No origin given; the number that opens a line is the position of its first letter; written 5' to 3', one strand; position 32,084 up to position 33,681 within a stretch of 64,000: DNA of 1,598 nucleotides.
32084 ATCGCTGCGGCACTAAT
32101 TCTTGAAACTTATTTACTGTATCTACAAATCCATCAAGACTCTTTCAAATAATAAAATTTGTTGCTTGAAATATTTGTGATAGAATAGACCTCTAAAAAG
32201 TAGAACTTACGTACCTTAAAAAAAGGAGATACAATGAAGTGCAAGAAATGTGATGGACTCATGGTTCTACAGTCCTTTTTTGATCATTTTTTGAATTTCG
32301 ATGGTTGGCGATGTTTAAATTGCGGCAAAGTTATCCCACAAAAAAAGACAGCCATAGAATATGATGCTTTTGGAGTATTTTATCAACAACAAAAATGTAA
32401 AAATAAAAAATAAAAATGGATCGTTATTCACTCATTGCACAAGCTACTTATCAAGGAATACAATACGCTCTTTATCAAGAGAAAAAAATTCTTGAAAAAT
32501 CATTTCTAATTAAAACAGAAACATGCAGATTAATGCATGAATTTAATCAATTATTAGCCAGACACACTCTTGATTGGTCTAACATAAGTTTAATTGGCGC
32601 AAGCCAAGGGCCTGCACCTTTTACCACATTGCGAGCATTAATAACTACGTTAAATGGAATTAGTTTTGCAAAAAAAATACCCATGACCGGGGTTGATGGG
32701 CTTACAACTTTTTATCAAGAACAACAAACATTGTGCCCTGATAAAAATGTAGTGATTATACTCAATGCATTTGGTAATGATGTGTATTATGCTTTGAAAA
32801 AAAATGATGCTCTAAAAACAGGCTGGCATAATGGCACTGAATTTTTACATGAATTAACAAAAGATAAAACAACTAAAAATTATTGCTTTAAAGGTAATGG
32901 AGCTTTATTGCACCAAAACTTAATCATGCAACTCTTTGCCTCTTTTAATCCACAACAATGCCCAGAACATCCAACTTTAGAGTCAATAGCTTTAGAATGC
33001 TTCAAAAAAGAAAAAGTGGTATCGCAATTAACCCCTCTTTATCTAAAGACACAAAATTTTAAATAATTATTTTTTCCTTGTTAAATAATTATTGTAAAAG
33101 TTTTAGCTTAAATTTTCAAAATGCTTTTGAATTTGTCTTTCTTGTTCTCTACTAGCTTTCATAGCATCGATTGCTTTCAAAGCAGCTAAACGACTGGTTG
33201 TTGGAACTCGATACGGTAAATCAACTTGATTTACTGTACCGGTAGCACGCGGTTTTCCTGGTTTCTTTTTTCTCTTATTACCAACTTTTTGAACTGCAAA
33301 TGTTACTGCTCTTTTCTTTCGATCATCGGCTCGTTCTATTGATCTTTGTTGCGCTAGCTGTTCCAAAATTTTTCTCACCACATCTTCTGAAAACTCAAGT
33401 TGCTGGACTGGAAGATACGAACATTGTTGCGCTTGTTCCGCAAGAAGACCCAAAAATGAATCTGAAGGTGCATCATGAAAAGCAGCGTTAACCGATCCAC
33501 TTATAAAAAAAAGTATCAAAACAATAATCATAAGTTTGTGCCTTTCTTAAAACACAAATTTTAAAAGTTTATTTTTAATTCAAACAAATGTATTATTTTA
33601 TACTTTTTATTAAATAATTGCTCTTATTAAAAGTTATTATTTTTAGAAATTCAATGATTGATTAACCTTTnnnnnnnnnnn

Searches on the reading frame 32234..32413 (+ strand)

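Call 4: search_protein_families(library=pfam, proteins=[window:32234-32413:+], max_evalue=1)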
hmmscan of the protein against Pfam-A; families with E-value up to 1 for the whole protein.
window:32234-32413:+ (59 aa): 7 families
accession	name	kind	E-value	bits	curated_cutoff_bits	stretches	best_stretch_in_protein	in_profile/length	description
PF24292.1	DUF7479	-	0.0012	19.3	27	1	24-56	2-34/60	Domain of unknown function (DUF7479)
PF00130.28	C1_1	-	0.018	15.3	26.5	1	2-33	13-37/53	Phorbol esters/diacylglycerol binding domain (C1 domain)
PF25207.1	DUF7837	-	0.019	15.4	27.8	1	26-44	7-25/47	Domain of unknown function (DUF7837)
PF23580.1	Znf_XAF1_N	-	0.043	13.7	27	1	25-38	6-19/30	XIAP-associated factor 1-like, N-terminal zinc finger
PF18547.6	HalOD2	-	0.083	13.3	27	1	23-34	30-41/52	Halobacterial output domain 2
PF20120.5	DUF6510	-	0.12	12.7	26.4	1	13-57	15-59/86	Family of unknown function (DUF6510)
PF21349.2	RUBY_RBDX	-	0.32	10.9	26.5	1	25-33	1-9/30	Rubrerythrin, rubredoxin-like domain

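Call 63: search_protein_families(library=ncbifam, proteins=[window:32234-32413:+], max_evalue=0.01)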
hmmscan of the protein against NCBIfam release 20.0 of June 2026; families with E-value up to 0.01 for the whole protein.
window:32234-32413:+ (59 aa): 1 family
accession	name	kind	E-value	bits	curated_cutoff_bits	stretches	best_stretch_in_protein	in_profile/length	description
NF045645.1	DVU_1557_fam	equivalog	0.0034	17.5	60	0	24-47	2-25/60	DVU_1557 family redox protein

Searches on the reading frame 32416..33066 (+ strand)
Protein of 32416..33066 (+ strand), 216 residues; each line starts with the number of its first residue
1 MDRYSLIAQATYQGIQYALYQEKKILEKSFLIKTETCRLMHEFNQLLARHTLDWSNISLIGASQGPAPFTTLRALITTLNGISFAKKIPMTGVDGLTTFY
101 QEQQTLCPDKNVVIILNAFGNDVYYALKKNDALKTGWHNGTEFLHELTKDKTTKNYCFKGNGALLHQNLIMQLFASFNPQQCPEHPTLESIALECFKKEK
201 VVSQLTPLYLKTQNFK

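Call 4: search_protein_families(library=pfam, proteins=[window:32416-33066:+], max_evalue=1)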
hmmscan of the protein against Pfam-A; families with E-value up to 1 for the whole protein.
window:32416-33066:+ (216 aa): 2 families
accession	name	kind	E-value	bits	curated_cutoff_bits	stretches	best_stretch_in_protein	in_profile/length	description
PF00814.31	TsaD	-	9e-06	26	24.8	1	38-126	32-121/264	tRNA N6-adenosine threonylcarbamoyltransferase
PF05382.19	Amidase_5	-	0.25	11.7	21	1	122-151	34-64/142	Bacteriophage peptidoglycan hydrolase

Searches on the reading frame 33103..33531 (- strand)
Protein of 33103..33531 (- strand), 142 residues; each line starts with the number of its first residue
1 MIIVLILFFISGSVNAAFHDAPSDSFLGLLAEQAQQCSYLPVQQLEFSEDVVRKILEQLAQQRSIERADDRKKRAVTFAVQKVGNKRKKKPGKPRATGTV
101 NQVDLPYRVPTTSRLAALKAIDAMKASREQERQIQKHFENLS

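Call 4: search_protein_families(library=pfam, proteins=[window:33103-33531:-], max_evalue=1)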
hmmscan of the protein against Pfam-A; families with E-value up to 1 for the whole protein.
window:33103-33531:- (142 aa): 4 families
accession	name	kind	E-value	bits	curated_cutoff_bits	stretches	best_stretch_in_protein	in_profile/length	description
PF06252.17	GemA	-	0.034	15.5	27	1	48-112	2-55/119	Bacteriophage Mu, GemA protein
PF03342.19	Rhabdo_M1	-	0.04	13.9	27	1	44-127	3-84/220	Rhabdovirus M1 matrix protein (M1 polymerase-associated protein)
PF07106.19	TBPIP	-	0.19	12.1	22.8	1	46-65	29-48/62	TBPIP/Hop2 winged helix domain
PF24231.1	DUF7444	-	0.27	11.6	27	1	38-94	23-78/90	Family of unknown function (DUF7444)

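Call 62: find_homologous_proteins(query=window:33103-33531:-, max_evalue=0.001)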
Query window:33103-33531:- (142 aa): 7 proteins with E <= 0.001 among 51 candidates.
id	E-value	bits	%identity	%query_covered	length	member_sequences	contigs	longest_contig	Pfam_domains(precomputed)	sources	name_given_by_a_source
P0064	3.2e-83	294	99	100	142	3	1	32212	-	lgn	-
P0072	4.3e-77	274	95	100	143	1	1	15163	-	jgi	jgi:hypothetical protein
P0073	2.0e-74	266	92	100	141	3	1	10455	-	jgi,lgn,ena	-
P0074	4.1e-73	261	91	100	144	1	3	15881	-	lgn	-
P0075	3.4e-48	181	74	91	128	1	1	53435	-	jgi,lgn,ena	-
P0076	6.0e-45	170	65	92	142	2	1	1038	-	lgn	-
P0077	7.3e-38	147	62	100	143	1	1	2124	-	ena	-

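Call 63: search_protein_families(library=ncbifam, proteins=[window:33103-33531:-], max_evalue=0.01)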
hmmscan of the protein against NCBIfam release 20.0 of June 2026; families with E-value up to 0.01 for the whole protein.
window:33103-33531:- (142 aa): 0 families
